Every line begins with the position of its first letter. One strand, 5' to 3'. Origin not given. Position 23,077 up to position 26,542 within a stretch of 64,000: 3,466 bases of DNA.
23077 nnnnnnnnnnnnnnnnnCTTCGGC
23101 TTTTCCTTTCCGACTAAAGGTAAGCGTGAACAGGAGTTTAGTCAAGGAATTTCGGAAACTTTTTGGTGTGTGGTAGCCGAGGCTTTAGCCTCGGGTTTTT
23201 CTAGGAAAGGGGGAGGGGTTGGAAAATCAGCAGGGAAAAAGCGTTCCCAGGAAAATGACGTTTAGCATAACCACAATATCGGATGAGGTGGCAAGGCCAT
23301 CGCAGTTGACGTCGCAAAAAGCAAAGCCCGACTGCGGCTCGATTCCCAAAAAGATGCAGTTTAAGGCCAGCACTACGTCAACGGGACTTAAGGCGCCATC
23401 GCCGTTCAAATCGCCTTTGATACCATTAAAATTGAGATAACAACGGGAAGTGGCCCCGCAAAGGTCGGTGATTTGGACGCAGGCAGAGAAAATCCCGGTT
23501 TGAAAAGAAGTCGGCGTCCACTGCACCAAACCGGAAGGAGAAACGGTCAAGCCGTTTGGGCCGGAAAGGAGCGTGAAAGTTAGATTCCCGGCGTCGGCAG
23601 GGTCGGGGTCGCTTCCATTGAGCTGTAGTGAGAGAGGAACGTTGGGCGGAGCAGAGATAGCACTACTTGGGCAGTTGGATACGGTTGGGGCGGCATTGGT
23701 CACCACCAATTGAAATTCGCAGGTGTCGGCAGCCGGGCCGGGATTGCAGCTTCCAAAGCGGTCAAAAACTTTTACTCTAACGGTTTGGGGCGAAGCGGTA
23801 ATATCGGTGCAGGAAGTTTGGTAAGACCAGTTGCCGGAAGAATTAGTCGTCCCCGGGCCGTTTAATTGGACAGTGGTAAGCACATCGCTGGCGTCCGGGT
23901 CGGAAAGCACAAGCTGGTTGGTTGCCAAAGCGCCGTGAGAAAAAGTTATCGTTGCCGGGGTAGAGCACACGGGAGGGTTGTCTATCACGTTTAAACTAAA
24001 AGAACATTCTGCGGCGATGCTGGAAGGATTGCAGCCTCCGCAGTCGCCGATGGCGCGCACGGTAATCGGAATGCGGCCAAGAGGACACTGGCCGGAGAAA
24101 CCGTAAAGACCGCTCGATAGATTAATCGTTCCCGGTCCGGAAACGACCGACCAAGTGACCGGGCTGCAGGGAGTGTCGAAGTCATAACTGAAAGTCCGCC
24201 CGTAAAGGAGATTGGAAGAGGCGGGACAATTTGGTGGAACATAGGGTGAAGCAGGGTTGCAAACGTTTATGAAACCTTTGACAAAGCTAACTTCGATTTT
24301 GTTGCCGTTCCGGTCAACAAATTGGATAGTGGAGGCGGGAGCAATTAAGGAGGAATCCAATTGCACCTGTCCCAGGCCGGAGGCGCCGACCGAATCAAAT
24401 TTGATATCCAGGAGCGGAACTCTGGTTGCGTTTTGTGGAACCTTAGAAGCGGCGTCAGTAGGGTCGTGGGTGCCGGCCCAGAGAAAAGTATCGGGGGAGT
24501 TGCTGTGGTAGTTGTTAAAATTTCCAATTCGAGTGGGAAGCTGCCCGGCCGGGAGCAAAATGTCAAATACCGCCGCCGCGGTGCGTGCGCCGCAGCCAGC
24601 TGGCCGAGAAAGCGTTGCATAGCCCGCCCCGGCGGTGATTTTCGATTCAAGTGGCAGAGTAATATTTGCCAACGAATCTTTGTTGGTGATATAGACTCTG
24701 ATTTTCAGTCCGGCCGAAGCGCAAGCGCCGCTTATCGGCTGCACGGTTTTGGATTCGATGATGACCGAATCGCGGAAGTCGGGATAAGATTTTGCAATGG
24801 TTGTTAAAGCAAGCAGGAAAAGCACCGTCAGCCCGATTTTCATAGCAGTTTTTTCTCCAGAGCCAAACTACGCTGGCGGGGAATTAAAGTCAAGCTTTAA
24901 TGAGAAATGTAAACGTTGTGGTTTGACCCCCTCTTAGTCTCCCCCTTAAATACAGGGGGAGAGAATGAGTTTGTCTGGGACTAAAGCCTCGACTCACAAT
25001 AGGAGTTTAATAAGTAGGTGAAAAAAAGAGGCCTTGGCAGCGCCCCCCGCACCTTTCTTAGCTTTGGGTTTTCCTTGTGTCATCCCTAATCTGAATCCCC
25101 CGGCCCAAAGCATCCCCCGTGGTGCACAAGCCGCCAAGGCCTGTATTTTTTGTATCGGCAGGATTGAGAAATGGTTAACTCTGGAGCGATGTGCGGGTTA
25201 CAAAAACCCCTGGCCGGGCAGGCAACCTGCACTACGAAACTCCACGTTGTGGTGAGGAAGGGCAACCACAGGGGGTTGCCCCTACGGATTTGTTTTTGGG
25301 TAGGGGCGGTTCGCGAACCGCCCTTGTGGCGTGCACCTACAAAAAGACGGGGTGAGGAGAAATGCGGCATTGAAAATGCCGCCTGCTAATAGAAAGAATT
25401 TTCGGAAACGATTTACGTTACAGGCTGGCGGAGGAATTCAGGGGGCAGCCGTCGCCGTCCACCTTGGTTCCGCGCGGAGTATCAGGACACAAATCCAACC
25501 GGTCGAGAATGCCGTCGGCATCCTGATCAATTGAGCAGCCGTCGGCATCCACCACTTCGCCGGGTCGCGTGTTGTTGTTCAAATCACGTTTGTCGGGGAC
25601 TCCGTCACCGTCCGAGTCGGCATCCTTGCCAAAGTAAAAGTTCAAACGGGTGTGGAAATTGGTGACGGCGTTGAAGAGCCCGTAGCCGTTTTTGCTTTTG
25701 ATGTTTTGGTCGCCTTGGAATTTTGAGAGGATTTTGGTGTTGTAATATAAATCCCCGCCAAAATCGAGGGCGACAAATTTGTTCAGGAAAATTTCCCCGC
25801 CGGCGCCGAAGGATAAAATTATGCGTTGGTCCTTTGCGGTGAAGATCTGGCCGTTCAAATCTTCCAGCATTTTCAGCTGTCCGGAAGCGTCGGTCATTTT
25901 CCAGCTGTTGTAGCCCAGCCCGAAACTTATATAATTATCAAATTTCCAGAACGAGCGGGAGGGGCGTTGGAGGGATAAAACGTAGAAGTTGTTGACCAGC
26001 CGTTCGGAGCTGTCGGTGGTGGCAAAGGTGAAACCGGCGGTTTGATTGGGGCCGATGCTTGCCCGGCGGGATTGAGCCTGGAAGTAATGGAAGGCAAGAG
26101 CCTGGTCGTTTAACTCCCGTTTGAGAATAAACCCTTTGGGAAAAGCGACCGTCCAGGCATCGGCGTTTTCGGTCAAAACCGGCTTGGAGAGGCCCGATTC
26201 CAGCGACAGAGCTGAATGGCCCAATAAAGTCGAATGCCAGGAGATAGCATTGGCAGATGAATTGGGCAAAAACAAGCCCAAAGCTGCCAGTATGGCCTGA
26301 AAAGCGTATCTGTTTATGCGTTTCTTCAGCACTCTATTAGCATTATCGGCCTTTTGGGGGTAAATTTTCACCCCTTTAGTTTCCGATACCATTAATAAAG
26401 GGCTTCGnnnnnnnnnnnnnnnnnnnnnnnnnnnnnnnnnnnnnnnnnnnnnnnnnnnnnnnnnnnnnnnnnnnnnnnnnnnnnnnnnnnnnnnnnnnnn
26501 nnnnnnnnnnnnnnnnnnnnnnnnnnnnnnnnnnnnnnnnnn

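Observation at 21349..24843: Tandem genes encoding signal peptide + cohesin-like domain + dockerin-like module: possible self-assembling surface scaffold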

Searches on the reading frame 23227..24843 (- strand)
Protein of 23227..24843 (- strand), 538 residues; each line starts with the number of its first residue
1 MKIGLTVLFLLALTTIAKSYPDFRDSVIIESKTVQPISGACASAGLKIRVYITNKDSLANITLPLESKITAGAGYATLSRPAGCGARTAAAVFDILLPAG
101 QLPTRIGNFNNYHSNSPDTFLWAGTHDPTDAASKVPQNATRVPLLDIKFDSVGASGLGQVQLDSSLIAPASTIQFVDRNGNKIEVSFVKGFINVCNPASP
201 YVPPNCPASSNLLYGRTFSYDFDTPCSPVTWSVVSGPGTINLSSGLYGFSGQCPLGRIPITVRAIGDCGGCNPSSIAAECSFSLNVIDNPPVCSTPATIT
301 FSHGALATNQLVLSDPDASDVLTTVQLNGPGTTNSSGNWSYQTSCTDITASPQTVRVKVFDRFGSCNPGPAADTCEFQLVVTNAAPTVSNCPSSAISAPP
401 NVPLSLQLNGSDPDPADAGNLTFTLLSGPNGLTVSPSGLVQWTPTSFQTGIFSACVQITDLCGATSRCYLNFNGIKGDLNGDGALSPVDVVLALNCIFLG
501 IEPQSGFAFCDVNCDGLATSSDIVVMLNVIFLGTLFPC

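Call 3: search_protein_families(library=pfam, proteins=[window:23227-24843:-], max_evalue=0.1)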
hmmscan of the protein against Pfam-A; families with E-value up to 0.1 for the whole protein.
window:23227-24843:- (538 aa): 4 families
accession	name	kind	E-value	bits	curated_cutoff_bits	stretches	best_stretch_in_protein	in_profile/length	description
PF17963.7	Big_9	-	5.1e-10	40.5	23.6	2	383-466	1-82/89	Bacterial Ig domain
PF05345.18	He_PIG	-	4.6e-08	33.8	24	1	386-465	2-86/96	Putative Ig domain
PF00404.24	Dockerin_1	-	4.5e-05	24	22.9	1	476-526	1-52/57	Dockerin type I domain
PF17803.7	Cadherin_4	-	0.045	14.7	25.1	0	378-436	6-65/71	Bacterial cadherin-like domain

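Call 17: search_protein_families(library=ncbifam, proteins=[window:23227-24843:-], max_evalue=0.1)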
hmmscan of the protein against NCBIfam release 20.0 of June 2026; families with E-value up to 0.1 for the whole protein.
window:23227-24843:- (538 aa): 2 families
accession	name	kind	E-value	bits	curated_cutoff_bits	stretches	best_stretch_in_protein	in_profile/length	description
NF033510.3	Ca_tandemer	repeat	0.012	16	50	0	324-364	47-93/96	Ca2+-stabilized repeat-containing adhesin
NF049990.1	CellobisidaseCelK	equivalog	0.077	11.1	1700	0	473-528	826-880/889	cellulose 1,4-beta-cellobiosidase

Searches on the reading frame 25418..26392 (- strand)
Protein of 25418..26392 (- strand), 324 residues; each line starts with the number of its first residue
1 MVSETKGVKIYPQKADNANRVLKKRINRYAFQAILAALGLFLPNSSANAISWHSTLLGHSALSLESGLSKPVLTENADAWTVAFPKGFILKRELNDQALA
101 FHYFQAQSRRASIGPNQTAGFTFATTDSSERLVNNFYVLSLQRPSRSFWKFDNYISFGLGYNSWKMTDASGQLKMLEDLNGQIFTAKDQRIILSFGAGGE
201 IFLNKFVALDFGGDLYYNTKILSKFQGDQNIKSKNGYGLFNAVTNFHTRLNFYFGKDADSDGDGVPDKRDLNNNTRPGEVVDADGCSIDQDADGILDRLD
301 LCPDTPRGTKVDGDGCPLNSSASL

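Call 3: search_protein_families(library=pfam, proteins=[window:25418-26392:-], max_evalue=0.1)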
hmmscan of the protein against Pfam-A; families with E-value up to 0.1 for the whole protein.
window:25418-26392:- (324 aa): 1 family
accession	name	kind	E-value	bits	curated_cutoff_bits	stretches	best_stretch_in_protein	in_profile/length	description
PF02412.23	TSP_3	-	0.0033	17.5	25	1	284-307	10-33/36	Thrombospondin type 3 repeat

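Call 17: search_protein_families(library=ncbifam, proteins=[window:25418-26392:-], max_evalue=0.1)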
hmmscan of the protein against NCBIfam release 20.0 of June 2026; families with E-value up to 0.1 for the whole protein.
window:25418-26392:- (324 aa): 3 families
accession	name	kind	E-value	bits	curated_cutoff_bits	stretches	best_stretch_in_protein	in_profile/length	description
NF053612.1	anchor_PA1041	equivalog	1.8e-11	44.4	250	2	289-320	77-108/236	PA1041 family peptidoglycan-binding anchor lipoprotein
NF033763.1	exchanger_TraB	exception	1.2e-07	30.1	700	1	258-319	322-381/522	outer membrane exchange protein TraB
NF047638.1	throspo3_MtsC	equivalog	0.0003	19.8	350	1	257-314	159-220/428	cell-cell cohesion MYXO-CTERM protein MtsC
